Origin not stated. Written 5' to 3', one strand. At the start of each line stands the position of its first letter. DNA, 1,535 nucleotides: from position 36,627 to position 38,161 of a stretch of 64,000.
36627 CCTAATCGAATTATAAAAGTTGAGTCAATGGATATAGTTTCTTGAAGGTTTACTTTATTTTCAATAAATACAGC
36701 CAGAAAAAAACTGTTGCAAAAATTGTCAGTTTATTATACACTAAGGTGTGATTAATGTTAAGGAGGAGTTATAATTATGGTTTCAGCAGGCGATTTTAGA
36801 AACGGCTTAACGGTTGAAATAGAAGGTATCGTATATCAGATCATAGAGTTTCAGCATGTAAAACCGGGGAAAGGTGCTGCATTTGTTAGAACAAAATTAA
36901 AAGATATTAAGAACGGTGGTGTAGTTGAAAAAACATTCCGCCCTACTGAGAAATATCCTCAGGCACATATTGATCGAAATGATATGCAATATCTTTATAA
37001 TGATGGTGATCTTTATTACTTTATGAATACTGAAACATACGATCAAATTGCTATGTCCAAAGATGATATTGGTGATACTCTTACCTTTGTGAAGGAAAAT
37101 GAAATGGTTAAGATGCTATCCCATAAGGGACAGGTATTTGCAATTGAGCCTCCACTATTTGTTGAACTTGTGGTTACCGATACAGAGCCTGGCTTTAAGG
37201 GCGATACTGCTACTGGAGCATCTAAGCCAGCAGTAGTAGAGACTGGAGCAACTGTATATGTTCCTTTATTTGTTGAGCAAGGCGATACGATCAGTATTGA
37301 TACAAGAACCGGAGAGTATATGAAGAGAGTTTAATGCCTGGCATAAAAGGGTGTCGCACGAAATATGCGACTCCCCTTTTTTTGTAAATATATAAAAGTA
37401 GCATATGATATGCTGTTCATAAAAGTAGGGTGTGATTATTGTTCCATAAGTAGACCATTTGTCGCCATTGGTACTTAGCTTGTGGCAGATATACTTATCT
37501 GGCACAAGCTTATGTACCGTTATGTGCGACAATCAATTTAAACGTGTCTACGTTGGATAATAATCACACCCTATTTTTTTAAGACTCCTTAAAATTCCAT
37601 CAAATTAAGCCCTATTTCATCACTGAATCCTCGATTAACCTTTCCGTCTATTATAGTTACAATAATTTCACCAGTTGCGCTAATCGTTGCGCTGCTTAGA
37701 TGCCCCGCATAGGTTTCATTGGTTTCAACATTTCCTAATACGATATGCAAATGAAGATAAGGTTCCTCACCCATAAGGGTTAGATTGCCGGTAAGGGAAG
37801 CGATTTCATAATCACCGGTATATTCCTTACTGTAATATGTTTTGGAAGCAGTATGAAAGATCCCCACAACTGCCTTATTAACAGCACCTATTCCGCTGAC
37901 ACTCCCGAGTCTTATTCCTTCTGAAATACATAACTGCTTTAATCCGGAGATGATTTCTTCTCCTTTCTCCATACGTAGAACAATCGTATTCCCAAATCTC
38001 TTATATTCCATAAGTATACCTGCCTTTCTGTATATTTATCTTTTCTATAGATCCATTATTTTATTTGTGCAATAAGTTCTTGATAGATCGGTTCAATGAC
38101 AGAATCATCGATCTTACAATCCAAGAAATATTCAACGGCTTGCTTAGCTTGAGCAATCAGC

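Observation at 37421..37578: Second family A hairpin copy differs from copy 1 by paired, helix-preserving substitutions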

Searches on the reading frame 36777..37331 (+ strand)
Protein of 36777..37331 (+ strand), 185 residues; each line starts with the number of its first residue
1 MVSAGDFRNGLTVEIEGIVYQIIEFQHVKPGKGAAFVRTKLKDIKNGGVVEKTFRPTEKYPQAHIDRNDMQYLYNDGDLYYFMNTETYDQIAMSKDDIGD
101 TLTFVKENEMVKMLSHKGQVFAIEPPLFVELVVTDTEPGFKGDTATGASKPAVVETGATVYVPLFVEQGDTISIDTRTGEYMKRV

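Call 28: find_encoding_contigs(protein=window:36777-37331:+, flank=3000, max_places=10)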
Protein seq(185 aa) (185 aa): 8 contigs read that carry it; 5 places shown.
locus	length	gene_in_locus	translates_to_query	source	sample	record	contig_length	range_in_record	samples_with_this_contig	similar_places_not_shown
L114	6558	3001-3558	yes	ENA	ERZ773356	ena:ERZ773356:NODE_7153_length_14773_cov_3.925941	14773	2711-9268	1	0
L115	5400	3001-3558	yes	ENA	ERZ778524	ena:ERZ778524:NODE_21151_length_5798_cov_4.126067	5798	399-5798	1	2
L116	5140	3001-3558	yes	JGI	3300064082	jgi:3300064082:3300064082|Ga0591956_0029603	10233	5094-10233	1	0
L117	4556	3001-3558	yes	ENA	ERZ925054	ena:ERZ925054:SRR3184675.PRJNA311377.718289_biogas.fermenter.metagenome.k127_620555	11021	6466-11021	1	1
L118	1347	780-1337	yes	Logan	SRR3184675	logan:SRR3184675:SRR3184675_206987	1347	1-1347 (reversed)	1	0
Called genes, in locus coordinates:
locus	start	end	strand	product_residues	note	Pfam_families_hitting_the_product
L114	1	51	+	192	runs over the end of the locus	PF01741:MscL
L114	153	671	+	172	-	PF09419:PGP_phosphatase, PF13344:Hydrolase_6 (faint), PF13419:HAD_2 (faint), PF00702:Hydrolase (weak), PF13242:Hydrolase_like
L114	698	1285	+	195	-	PF13238:AAA_18 (weak), PF01202:SKI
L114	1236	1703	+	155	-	PF01220:DHquinase_II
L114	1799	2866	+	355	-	PF01321:Creatinase_N, PF00557:Peptidase_M24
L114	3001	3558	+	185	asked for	PF08207:EFP_N, PF01132:EFP, PF09285:Elong-fact-P_C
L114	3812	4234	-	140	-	PF03479:PCC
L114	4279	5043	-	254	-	PF08501:Shikimate_dh_N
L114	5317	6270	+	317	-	PF19568:Spore_III_AA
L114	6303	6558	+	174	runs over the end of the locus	PF09548:Spore_III_AB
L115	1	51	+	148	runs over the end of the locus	?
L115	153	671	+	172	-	PF09419:PGP_phosphatase, PF13344:Hydrolase_6 (faint), PF13419:HAD_2 (faint), PF00702:Hydrolase (weak), PF13242:Hydrolase_like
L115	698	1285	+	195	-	PF13238:AAA_18 (weak), PF01202:SKI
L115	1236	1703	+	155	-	PF01220:DHquinase_II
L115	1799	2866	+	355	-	PF01321:Creatinase_N, PF00557:Peptidase_M24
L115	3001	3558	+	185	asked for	PF08207:EFP_N, PF01132:EFP, PF09285:Elong-fact-P_C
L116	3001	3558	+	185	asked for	PF08207:EFP_N, PF01132:EFP, PF09285:Elong-fact-P_C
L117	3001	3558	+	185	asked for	PF08207:EFP_N, PF01132:EFP, PF09285:Elong-fact-P_C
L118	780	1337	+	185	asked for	PF08207:EFP_N, PF01132:EFP, PF09285:Elong-fact-P_C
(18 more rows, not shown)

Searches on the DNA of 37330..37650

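Call 83: search_rna_families(source=window, start=37330, end=37650, threshold=evalue, max_evalue=10)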
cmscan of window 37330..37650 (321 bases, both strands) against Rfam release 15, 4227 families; matches with E-value up to 10: 6.
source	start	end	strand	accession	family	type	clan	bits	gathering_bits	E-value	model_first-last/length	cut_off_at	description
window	37468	37577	+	RF02515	AfaR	Gene; sRNA;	-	20.1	100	0.2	1-234/234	no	AfaR small RNA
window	37333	37443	-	RF01774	rpsL_ricks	Cis-reg; leader;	-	19.5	60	7.7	1-131/131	no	Rickettsia rpsL leader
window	37527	37544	-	RF03463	mir-3036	Gene; miRNA;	-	17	70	2.8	20-37/58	no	mir-3036 microRNA precursor family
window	37416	37584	+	RF04246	MIR169_8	Gene; miRNA;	CL00098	16.1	107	2.4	1-137/137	no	MIR169_8 microRNA precursor family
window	37468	37551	-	RF02779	PepN_thermometer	Cis-reg; thermoregulator;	-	13.4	83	7.9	1-136/136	no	PepN 5' UTR thermometer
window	37568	37645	-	RF02143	HYMAI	Gene; lncRNA;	-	12.5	80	2.4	151-241/241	no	Hydatidiform mole associated and imprinted conserved region 1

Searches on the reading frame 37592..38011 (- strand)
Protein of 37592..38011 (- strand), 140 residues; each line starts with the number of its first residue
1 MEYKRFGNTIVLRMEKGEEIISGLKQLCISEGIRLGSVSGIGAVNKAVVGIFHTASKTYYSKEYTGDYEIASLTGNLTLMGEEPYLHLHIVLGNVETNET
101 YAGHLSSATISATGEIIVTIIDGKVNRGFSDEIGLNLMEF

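Call 68: find_homologous_proteins(query=window:37592-38011:-, max_evalue=1e-20)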
Query window:37592-38011:- (140 aa): 748 proteins with E <= 1e-20 among 764 candidates; the best 120 are listed.
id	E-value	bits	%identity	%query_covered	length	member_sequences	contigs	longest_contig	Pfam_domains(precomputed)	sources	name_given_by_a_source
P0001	1.7e-83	295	100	100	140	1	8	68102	PF03479.21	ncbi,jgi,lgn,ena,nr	ncbi:MAG: DNA-binding protein [Clostridiales bacterium]|jgi:predicted DNA-binding protein with PD1-l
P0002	2.7e-70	253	84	100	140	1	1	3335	PF03479.21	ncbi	-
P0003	1.0e-55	205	67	100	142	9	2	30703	PF03479.21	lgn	-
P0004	9.2e-55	202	67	99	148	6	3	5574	PF03479.21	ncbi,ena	-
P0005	3.5e-53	197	64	100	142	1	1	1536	PF03479.21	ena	-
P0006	5.0e-50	187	61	100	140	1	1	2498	PF03479.21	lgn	-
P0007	1.8e-48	182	59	100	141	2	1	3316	PF03479.21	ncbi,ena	-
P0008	4.7e-48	181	60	100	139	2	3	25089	PF03479.21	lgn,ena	-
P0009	1.9e-47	179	59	100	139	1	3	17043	PF03479.21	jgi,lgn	jgi:hypothetical protein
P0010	7.5e-47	177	59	100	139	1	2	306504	PF03479.21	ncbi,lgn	ncbi:hypothetical protein JCM39194_22940 [Desulfotomaculum varum]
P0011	1.0e-46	176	60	100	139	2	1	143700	PF03479.21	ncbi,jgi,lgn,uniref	ncbi:PPC domain-containing DNA-binding protein [Desulforamulus putei]|uniref:PPC domain-containing D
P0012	2.2e-46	175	61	100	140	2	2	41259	PF03479.21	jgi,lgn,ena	-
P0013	1.1e-45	173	58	100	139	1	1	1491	PF03479.21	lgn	-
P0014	2.4e-45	172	57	100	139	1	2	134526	PF03479.21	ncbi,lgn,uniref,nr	ncbi:PPC domain-containing DNA-binding protein [Desulforamulus hydrothermalis]|uniref:PPC domain-con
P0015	2.8e-45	172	57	100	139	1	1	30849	PF03479.21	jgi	jgi:predicted DNA-binding protein with PD1-like motif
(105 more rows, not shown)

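Call 69: find_encoding_contigs(protein=P0002, flank=3000, max_places=3)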
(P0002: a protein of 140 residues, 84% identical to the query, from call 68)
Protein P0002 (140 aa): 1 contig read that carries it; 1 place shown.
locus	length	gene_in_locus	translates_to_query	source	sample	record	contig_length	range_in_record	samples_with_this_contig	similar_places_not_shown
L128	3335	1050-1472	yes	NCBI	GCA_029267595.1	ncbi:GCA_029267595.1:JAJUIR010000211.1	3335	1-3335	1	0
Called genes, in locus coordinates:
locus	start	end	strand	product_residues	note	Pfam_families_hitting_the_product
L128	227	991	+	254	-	PF08501:Shikimate_dh_N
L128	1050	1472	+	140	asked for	PF03479:PCC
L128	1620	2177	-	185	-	PF08207:EFP_N, PF01132:EFP, PF09285:Elong-fact-P_C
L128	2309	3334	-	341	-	?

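Call 70: find_encoding_contigs(protein=P0003, flank=3000, max_places=3)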
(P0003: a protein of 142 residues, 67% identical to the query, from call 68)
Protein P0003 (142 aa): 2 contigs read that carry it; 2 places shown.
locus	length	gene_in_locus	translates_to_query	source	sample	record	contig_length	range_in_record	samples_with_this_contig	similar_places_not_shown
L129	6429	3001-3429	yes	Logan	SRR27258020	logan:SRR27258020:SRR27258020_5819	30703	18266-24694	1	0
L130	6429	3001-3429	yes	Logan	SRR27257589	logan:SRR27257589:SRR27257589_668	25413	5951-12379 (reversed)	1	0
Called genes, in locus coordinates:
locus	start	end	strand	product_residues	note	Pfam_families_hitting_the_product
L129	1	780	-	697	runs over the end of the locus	PF05043:Mga (faint), PF08279:HTH_11 (weak), PF09182:PuR_N (faint), PF00874:PRD, PF00359:PTS_EIIA_2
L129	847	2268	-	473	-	PF02378:PTS_EIIC, PF02302:PTS_IIB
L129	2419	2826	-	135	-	PF03734:YkuD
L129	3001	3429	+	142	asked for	PF03479:PCC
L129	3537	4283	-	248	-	PF03883:H2O2_YaaD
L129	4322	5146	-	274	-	PF12844:HTH_19, PF13560:HTH_31 (weak), PF15731:MqsA_antitoxin (faint), PF01381:HTH_3, PF07022:Phage_CI_repr (faint), PF13443:HTH_26 (faint)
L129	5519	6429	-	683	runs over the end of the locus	PF02638:GHL10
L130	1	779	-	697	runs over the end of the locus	PF05043:Mga (faint), PF08279:HTH_11 (weak), PF09182:PuR_N (faint), PF00874:PRD, PF00359:PTS_EIIA_2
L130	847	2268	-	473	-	PF02378:PTS_EIIC, PF02302:PTS_IIB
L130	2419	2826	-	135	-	PF03734:YkuD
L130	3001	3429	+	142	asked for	PF03479:PCC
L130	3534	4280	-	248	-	PF03883:H2O2_YaaD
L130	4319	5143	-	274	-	PF12844:HTH_19, PF13560:HTH_31 (weak), PF15731:MqsA_antitoxin (faint), PF01381:HTH_3, PF07022:Phage_CI_repr (faint), PF13443:HTH_26 (faint)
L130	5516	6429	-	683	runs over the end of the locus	PF02638:GHL10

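Call 71: find_encoding_contigs(protein=P0004, flank=3000, max_places=3)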
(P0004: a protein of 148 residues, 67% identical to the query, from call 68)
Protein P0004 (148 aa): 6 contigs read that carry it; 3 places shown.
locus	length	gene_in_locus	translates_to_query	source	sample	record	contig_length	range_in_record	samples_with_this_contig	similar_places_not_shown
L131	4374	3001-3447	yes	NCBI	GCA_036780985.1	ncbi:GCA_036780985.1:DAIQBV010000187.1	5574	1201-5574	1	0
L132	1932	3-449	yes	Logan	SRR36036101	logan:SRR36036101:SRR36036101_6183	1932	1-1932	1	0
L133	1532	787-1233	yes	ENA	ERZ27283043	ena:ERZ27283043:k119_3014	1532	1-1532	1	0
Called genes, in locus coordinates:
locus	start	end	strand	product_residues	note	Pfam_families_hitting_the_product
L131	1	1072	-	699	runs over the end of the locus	PF05043:Mga (faint), PF08279:HTH_11 (weak), PF00874:PRD, PF00359:PTS_EIIA_2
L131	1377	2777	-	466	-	PF02378:PTS_EIIC, PF02302:PTS_IIB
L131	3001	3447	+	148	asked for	PF03479:PCC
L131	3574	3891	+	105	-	-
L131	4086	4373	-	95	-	?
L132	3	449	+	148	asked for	PF03479:PCC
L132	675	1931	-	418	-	?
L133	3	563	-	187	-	?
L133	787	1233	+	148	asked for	PF03479:PCC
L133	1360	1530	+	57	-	?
